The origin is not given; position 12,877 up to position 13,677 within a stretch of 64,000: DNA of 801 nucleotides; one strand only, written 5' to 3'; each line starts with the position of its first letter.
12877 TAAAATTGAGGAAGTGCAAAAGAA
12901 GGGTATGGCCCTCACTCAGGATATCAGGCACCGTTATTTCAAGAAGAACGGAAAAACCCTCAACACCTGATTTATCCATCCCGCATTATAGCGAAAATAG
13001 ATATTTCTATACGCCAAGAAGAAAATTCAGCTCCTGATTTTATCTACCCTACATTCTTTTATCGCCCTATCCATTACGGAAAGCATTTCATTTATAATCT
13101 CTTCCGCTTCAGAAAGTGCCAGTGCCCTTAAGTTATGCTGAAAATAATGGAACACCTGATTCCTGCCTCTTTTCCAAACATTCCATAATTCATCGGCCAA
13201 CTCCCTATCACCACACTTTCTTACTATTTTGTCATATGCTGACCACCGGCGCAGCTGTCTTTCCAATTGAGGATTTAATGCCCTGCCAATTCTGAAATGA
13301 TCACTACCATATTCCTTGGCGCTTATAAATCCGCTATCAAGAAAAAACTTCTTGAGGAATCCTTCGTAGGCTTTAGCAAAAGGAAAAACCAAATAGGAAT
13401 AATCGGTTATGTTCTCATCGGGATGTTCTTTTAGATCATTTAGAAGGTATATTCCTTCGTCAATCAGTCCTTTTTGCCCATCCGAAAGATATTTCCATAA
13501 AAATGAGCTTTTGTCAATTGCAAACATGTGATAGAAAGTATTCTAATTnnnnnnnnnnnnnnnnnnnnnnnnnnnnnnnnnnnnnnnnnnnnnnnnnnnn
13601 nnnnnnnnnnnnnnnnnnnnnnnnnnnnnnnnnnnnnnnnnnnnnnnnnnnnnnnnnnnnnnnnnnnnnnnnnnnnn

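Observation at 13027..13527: HEPN-motif protein appended to the threonine biosynthesis operon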

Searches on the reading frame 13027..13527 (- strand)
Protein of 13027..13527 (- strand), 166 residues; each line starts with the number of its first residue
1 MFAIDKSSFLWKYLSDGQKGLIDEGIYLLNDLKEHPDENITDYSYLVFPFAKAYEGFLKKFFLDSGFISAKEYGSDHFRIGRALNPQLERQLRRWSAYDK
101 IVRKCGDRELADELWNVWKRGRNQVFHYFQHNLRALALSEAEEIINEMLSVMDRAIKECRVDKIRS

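Call 3: search_protein_families(library=pfam, proteins=[window:13027-13527:-], max_evalue=10)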
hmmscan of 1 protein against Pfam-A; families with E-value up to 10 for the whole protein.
window:13027-13527:- (166 aa): 3 families
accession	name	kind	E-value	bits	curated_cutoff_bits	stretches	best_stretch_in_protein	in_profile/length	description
PF18869.6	HEPN_RnaseLS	-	1.2e-05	26.1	29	1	39-75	24-60/124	RnaseLS-like HEPN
PF19034.5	RnlA-toxin_DBD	-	0.00031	21.5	27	1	38-127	39-123/125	RNase LS, bacterial toxin DBD domain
PF07304.16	SRA1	-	0.086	13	23.3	1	130-161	24-55/147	Steroid receptor RNA activator (SRA1)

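Call 4: search_protein_families(library=ncbifam, proteins=[window:13027-13527:-], max_evalue=10)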
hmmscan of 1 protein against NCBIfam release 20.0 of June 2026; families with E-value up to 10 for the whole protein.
window:13027-13527:- (166 aa): 0 families

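Call 5: search_protein_families(library=padloc, proteins=[window:13027-13527:-], max_evalue=10)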
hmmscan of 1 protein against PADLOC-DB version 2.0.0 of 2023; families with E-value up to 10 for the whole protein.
window:13027-13527:- (166 aa): 1 family
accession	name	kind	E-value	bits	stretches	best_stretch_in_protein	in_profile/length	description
PDLC00510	JetC1|JetC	-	0.0051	12.7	1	51-146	493-584/1093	DUF3584 domain; MukB-like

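Call 6: search_solved_structures(query=window:13027-13527:-, max_evalue=10, show_alignments=2)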
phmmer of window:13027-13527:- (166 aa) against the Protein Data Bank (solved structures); distinct sequences matched with E-value up to 10: 1.
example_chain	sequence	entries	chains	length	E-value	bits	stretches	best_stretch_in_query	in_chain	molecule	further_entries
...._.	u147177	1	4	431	1.1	13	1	20-48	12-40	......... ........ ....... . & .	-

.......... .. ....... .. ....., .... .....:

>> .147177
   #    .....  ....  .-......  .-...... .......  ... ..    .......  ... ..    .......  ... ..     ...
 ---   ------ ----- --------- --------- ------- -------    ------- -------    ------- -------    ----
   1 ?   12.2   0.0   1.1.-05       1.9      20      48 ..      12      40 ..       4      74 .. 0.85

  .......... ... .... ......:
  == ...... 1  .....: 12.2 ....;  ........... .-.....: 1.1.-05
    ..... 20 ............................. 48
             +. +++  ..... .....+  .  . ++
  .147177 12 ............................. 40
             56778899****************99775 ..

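Call 7: find_homologous_proteins(query=window:13027-13527:-, max_evalue=0.001)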
Query window:13027-13527:- (166 aa): 881 proteins with E <= 0.001 among 894 candidates; the best 120 are listed.
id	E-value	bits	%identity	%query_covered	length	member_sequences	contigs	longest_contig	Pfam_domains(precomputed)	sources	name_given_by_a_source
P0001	9.1e-108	376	100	100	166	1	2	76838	PF18869.6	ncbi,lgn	-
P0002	2.2e-103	362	95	100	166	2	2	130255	-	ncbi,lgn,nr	ncbi:MAG: hypothetical protein M1366_03870 [Patescibacteria group bacterium]|nr:hypothetical protein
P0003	1.1e-76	275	74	98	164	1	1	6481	PF18869.6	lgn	-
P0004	1.1e-76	275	75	98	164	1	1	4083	PF19034.6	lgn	-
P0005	1.9e-76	274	71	99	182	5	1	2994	PF18869.6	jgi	jgi:hypothetical protein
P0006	5.7e-76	273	71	99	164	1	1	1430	-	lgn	-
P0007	1.3e-75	271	73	98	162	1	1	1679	-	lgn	-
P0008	5.9e-75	269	71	98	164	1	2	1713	-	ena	-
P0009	1.0e-74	269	72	98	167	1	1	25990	-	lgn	-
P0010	1.3e-74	268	69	98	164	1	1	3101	PF19034.6,PF18869.6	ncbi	-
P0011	1.4e-74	268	71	98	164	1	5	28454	PF18869.6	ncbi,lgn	-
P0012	1.4e-74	268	72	98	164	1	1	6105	PF19034.6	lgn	-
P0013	1.7e-74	268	71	98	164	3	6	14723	PF18869.6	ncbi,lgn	-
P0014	2.2e-74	267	72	98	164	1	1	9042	-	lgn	-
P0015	3.8e-74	267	71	98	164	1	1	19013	-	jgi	-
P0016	4.4e-74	266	72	97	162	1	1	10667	PF19034.6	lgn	-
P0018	1.5e-73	265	70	98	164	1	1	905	PF18869.6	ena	-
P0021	1.1e-72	262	70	98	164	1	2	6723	PF19034.6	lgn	-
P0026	4.2e-72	260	71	97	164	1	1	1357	PF19034.6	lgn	-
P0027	5.7e-72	260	70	99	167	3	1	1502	PF18869.6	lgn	-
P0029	6.0e-72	260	68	99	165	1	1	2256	PF19034.6,PF18869.6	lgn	-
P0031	6.8e-72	259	66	98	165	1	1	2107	PF19034.6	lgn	-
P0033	7.5e-72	259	67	100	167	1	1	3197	PF18869.6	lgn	-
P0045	7.7e-69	249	68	99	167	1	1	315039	PF19034.6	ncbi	-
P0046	9.5e-69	249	66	96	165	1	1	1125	PF18869.6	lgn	-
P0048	1.1e-68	249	67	98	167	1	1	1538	PF18869.6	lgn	-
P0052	8.9e-68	246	66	98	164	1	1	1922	PF19034.6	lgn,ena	-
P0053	1.2e-67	246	66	98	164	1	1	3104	PF19034.6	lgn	-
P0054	1.2e-67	246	66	98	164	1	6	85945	PF19034.6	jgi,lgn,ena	jgi:hypothetical protein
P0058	4.5e-67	244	65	98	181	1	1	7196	PF18869.6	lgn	-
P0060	7.9e-67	243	66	97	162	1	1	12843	PF18869.6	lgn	-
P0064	1.3e-65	239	65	98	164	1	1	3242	PF19034.6,PF18869.6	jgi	-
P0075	1.8e-62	229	60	96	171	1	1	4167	PF18869.6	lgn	-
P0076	1.9e-62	229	62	97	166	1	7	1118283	PF18869.6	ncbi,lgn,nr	ncbi:hypothetical protein HYW55_04780 [Candidatus Gottesmanbacteria bacterium]|nr:hypothetical prote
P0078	2.4e-61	225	61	96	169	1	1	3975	PF18869.6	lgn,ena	-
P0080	1.3e-59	219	68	85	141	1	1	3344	PF19034.6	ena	-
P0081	1.3e-59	219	58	97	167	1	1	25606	PF19034.6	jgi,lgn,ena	-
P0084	9.8e-59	217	58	96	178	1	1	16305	PF18869.6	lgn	-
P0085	1.8e-58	216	60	100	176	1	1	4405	PF18869.6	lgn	-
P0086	2.4e-58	215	59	96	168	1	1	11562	PF19034.6,PF18869.6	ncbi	-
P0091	2.1e-57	212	56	98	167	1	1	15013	PF19034.6,PF18869.6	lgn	-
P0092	6.7e-57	211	59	95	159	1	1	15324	PF19034.6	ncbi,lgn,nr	ncbi:type II toxin-antitoxin system RnlA family toxin [Candidatus Gottesmanbacteria bacterium]|nr:ty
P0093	1.1e-56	210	64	92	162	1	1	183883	PF19034.6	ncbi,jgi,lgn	jgi:hypothetical protein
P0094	1.1e-56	210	62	84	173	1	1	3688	PF18869.6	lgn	-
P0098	2.8e-56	209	57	96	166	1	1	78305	PF19034.6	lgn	-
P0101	6.2e-56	207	58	92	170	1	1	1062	PF19034.6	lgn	-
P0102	8.4e-56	207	60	95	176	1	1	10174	PF18869.6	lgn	-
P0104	1.2e-55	206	70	81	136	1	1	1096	PF18869.6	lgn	-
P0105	4.3e-55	205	56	96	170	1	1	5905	PF19034.6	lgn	-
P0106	6.0e-55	204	59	95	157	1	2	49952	PF19034.6,PF18869.6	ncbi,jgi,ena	-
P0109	3.4e-54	202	54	95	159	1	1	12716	PF19034.6,PF18869.6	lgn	-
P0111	3.9e-54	202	55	95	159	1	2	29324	PF19034.6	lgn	-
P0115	3.0e-53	199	57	95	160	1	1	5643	PF18869.6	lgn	-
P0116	3.3e-53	199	59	96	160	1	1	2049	PF18869.6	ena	-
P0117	3.4e-53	199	57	98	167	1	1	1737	PF18869.6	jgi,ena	-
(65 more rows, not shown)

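Call 10: find_encoding_contigs(protein=P0076, flank=6000, max_places=2)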
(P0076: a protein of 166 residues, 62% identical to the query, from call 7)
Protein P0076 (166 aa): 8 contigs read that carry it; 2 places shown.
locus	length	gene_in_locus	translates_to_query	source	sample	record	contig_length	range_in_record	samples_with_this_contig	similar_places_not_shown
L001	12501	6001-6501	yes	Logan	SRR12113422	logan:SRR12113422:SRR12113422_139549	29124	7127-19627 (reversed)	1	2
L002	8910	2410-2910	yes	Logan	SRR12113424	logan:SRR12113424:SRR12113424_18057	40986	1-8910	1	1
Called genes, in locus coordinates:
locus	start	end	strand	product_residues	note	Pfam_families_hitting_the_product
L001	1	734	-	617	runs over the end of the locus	PF01411:tRNA-synt_2c, PF07973:tRNA_SAD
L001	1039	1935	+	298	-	PF00696:AA_kinase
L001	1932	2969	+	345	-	PF03447:NAD_binding_3 (faint), PF00742:Homoserine_dh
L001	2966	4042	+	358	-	PF01118:Semialdhyde_dh, PF02774:Semialdhyde_dhC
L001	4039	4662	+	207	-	-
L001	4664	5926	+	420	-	PF00291:PALP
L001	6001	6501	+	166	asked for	PF18869:HEPN_RnaseLS (weak)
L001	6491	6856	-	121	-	-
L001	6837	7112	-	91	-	-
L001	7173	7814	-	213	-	PF13413:HTH_25, PF09136:Glucodextran_B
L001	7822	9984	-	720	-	PF17854:FtsK_alpha, PF01580:FtsK_SpoIIIE, PF09397:FtsK_gamma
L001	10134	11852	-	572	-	PF00753:Lactamase_B, PF12706:Lactamase_B_2, PF22505:RNase_J_b_CASP, PF07521:RMMBL (weak), PF17770:RNase_J_C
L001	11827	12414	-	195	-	PF03167:UDG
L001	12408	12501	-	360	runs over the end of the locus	PF00004:AAA, PF07728:AAA_5, PF22667:Lon_lid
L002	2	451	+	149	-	?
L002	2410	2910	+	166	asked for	PF18869:HEPN_RnaseLS (weak)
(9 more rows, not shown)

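Call 11: find_encoding_contigs(protein=P0045, flank=6000, max_places=2)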
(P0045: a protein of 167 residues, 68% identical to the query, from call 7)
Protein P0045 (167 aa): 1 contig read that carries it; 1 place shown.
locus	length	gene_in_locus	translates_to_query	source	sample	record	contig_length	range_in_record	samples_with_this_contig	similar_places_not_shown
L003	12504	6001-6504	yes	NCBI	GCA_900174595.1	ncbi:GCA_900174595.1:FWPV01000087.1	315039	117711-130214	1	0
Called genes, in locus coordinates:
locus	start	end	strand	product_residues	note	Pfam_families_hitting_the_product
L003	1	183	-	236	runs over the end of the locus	PF04203:Sortase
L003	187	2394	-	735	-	PF04865:Baseplate_J (weak)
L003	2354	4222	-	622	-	PF01411:tRNA-synt_2c, PF07973:tRNA_SAD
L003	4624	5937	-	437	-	-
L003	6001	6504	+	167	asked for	PF19034:RnlA-toxin_DBD (weak)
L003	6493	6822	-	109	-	PF12732:YtxH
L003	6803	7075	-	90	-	-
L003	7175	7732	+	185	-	PF08282:Hydrolase_3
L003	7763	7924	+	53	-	PF08282:Hydrolase_3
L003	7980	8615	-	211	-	PF12844:HTH_19, PF13413:HTH_25, PF09136:Glucodextran_B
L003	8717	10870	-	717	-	PF17854:FtsK_alpha, PF01580:FtsK_SpoIIIE, PF09397:FtsK_gamma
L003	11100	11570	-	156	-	PF12641:Flavodoxin_3 (weak), PF12724:Flavodoxin_5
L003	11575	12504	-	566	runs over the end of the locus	PF00753:Lactamase_B, PF12706:Lactamase_B_2, PF07521:RMMBL (faint), PF22505:RNase_J_b_CASP, PF17770:RNase_J_C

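Call 12: find_encoding_contigs(protein=P0093, flank=6000, max_places=2)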
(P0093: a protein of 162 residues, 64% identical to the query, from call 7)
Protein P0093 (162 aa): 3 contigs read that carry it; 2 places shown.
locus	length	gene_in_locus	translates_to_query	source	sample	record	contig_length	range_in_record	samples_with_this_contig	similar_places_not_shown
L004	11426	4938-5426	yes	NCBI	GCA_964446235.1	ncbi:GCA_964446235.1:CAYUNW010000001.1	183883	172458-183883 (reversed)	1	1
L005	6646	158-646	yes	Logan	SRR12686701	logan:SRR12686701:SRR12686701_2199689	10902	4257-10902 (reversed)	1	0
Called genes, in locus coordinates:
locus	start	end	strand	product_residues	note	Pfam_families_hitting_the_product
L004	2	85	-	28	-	?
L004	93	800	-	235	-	PF04203:Sortase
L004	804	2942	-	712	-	-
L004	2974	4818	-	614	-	PF01411:tRNA-synt_2c, PF07973:tRNA_SAD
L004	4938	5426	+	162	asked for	PF19034:RnlA-toxin_DBD (faint)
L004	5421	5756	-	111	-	-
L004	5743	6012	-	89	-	-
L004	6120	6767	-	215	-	PF12844:HTH_19, PF13413:HTH_25, PF09136:Glucodextran_B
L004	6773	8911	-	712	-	PF17854:FtsK_alpha, PF01580:FtsK_SpoIIIE, PF09397:FtsK_gamma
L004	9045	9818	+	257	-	-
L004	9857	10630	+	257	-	PF02683:DsbD_TM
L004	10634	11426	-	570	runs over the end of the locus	PF00753:Lactamase_B, PF12706:Lactamase_B_2 (weak), PF22505:RNase_J_b_CASP, PF07521:RMMBL (weak), PF17770:RNase_J_C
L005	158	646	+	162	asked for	PF19034:RnlA-toxin_DBD (faint)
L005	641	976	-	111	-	-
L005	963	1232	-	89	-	-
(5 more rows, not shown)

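Call 14: search_solved_structures(query=A1, max_evalue=10, show_alignments=3)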
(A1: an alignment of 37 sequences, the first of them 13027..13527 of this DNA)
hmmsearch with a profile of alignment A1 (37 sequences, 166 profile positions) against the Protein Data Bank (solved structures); distinct sequences matched with E-value up to 10: 1.
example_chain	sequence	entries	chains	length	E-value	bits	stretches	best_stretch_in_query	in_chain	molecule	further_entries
5hy3_A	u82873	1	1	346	0.0021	21.4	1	33-159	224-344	mRNA endoribonuclease LsoA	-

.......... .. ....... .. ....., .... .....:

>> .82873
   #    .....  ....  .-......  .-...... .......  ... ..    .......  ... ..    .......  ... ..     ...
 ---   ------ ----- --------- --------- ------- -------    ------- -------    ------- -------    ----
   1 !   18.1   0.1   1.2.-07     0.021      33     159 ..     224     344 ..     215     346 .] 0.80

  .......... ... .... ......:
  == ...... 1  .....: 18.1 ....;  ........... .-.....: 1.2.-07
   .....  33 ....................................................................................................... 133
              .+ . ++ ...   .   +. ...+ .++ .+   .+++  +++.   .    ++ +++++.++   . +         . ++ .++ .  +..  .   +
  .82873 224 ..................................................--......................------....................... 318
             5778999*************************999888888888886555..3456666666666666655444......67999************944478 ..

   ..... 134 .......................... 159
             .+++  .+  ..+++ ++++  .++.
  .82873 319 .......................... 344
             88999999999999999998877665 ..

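Call 21: predict_structure(alignment_id=A1)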
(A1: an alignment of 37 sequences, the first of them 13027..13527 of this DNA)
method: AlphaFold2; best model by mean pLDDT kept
length: 166 residues; sequences in the alignment: 37
mean_pLDDT: 88.6   pTM: 0.87
mean pLDDT of the five models: 88.6, 87.9, 87.7, 87.2, 87.1
residues with pLDDT >= 90: 120; 70-90: 29; 50-70: 12; < 50: 5
segments of 3 or more residues with pLDDT < 50: 128-130
pLDDT, mean of each block of 10 residues (from residue 1): 81 96 96 92 91 96 94 91 91 89 94 95 63 77 94 93 62
secondary structure, 60 per line:
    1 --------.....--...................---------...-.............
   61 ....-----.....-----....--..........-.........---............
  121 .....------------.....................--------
elements in order: H9-13 H16-34 H48-64 H70-74 H80-83 H86-95 H97-105 H109-125 H138-158

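Call 24: search_protein_representatives(alignment_id=A1)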
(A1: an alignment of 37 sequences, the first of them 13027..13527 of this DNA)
Query: 37 sequences, 166 profile positions. Proteins with E-value up to 0.001 (for the whole library): 239; up to 1e-10: 136; up to 1e-30: 52. The best 150 are listed.
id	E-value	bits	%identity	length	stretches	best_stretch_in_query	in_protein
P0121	1.0e-65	237.1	-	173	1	3-162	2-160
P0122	4.9e-58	212.1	-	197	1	3-164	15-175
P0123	4.8e-57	208.9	-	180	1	6-163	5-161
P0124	5.2e-57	208.8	-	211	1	1-163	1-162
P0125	7.7e-56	205.0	-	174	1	3-159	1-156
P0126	9.2e-51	188.5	-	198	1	9-164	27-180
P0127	2.1e-50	187.3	-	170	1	4-158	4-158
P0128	2.5e-50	187.0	-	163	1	9-162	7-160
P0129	6.7e-48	179.2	-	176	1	7-164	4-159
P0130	8.6e-48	178.8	-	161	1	4-158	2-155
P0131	2.6e-47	177.3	-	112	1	1-108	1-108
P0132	9.5e-47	175.4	-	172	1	8-161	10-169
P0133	1.2e-46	175.1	-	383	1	8-163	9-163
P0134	1.2e-45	171.9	-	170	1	9-161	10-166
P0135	1.6e-45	171.4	-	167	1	13-160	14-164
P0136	1.8e-45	171.2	-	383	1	8-164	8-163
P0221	2.3e-16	76.6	-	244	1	10-161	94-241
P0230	2.9e-14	69.7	-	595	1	10-159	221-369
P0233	5.8e-14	68.8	-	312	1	10-160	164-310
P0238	4.3e-13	65.9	-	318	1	21-155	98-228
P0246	5.8e-12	62.3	-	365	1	38-156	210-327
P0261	4.0e-10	56.3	-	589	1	7-160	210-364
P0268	2.9e-09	53.5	-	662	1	10-161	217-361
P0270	4.7e-09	52.8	-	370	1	10-156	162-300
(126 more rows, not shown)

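Call 25: search_protein_families(library=pfam, proteins=[P0133, P0136, P0221, P0230, P0233, P0238, P0246, P0261, P0268, P0270], max_evalue=0.01)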
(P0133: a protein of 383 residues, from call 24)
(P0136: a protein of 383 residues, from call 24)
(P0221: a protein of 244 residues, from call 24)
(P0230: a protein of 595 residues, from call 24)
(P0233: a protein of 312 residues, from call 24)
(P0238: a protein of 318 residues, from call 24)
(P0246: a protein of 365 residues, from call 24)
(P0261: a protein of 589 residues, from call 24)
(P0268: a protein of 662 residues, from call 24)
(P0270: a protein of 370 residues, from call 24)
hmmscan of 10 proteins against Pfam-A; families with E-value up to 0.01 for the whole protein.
P0133 (383 aa): 3 families
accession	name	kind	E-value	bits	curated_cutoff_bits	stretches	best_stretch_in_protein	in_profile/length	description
PF02517.21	Rce1-like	-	3.7e-14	53.2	22.4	1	282-377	9-92/93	Type II CAAX prenyl endopeptidase Rce1-like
PF18869.6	HEPN_RnaseLS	-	1.5e-05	25.8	29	1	40-75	25-60/124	RnaseLS-like HEPN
PF19034.5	RnlA-toxin_DBD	-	0.0017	19.2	27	1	41-127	42-123/125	RNase LS, bacterial toxin DBD domain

P0136 (383 aa): 3 families
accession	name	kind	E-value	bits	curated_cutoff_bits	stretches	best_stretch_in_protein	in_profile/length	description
PF02517.21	Rce1-like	-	1e-16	61.4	22.4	1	276-377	3-92/93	Type II CAAX prenyl endopeptidase Rce1-like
PF18869.6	HEPN_RnaseLS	-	5.1e-06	27.3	29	1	36-74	22-60/124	RnaseLS-like HEPN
PF19034.5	RnlA-toxin_DBD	-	0.00076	20.3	27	1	34-67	36-69/125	RNase LS, bacterial toxin DBD domain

P0221 (244 aa): 2 families
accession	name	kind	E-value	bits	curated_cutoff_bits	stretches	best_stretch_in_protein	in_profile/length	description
PF19034.5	RnlA-toxin_DBD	-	3.5e-06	27.8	27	1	123-209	40-125/125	RNase LS, bacterial toxin DBD domain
PF18869.6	HEPN_RnaseLS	-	5.8e-06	27.1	29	1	114-220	19-118/124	RnaseLS-like HEPN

P0230 (595 aa): 2 families
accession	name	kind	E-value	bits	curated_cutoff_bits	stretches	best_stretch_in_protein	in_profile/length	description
PF01351.25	RNase_HII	-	2.9e-33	115.9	25.8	1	388-585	1-197/199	Ribonuclease HII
PF11858.14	DUF3378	-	9.5e-06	26.2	27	1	115-161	11-57/76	Domain of unknown function (DUF3378)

P0233 (312 aa): 1 family
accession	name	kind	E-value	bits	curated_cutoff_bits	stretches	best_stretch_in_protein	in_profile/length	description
PF19034.5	RnlA-toxin_DBD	-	2.9e-05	24.9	27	1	186-276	34-123/125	RNase LS, bacterial toxin DBD domain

P0238 (318 aa): 2 families
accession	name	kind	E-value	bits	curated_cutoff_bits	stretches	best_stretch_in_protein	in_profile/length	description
PF19034.5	RnlA-toxin_DBD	-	0.00015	22.6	27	1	111-191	36-112/125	RNase LS, bacterial toxin DBD domain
PF18869.6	HEPN_RnaseLS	-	0.0031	18.3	29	1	111-144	20-53/124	RnaseLS-like HEPN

P0246 (365 aa): 2 families
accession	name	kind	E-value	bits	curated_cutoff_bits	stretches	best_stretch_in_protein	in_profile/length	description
PF18869.6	HEPN_RnaseLS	-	0.00068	20.4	29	1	211-305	24-114/124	RnaseLS-like HEPN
PF19034.5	RnlA-toxin_DBD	-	0.0026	18.6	27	1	209-297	38-123/125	RNase LS, bacterial toxin DBD domain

P0261 (589 aa): 3 families
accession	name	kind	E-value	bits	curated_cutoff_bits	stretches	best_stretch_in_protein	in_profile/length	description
PF01351.25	RNase_HII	-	1.8e-30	106.8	25.8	1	384-584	1-199/199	Ribonuclease HII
PF11858.14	DUF3378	-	0.00038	21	27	1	129-154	29-54/76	Domain of unknown function (DUF3378)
PF06119.19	NIDO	-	0.0057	17.1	25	0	289-352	4-69/186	Nidogen-like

P0268 (662 aa): 2 families
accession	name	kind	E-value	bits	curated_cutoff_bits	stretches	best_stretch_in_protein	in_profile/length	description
PF01351.25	RNase_HII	-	1.4e-35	123.5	25.8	1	460-659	1-199/199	Ribonuclease HII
PF11858.14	DUF3378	-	0.0027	18.3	27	0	137-158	36-57/76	Domain of unknown function (DUF3378)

P0270 (370 aa): 4 families
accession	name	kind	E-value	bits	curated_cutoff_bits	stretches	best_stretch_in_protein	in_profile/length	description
PF00313.28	CSD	-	1.1e-06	28.8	27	1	316-367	11-64/66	'Cold-shock' DNA-binding domain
PF19034.5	RnlA-toxin_DBD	-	0.00033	21.5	27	1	182-224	32-69/125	RNase LS, bacterial toxin DBD domain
PF15935.10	RnlA_toxin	-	0.0012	19.5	27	1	81-111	50-80/87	RNase LS, bacterial toxin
PF18869.6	HEPN_RnaseLS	-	0.0098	16.7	29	0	183-218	17-52/124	RnaseLS-like HEPN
